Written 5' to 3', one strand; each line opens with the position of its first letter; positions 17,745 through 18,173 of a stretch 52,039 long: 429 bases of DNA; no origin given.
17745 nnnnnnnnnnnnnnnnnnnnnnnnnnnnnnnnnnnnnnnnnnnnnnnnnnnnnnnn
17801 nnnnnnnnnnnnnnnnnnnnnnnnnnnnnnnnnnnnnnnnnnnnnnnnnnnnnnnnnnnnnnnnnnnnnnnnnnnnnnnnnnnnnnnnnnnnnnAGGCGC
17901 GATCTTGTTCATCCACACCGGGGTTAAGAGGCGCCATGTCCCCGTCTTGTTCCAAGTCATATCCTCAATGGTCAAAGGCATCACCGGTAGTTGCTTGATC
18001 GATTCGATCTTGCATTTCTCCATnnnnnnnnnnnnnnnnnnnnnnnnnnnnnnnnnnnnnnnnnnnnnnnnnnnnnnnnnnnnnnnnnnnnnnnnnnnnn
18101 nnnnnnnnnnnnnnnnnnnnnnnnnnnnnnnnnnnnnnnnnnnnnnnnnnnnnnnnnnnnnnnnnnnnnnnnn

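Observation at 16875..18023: The OFOR delta-ferredoxin subunit is fused to a GltD-like flavoprotein that appears to lack the NAD(P)H-binding domain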

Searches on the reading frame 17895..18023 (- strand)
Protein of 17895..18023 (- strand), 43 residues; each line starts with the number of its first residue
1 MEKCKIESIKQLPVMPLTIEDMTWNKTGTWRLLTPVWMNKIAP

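Call 42: search_protein_families(library=ncbifam, proteins=[window:17895-18023:-], max_evalue=1)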
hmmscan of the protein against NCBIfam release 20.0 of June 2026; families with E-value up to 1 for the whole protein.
seq(43 aa): 3 families
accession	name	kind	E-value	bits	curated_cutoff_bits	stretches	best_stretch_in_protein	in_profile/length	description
NF007202.0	PRK09623.1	equivalog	0.0074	16.6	166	1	3-38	14-49/105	3-methyl-2-oxobutanoate dehydrogenase subunit delta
TIGR02179.1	PorD_KorD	subfamily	0.053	13.6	60.05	1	23-40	8-25/78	2-oxoacid:acceptor oxidoreductase, delta subunit, pyruvate/2-ketoisovalerate family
NF040684.1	PorD_Arch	equivalog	0.065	13.3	120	1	24-39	16-31/85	pyruvate synthase subunit PorD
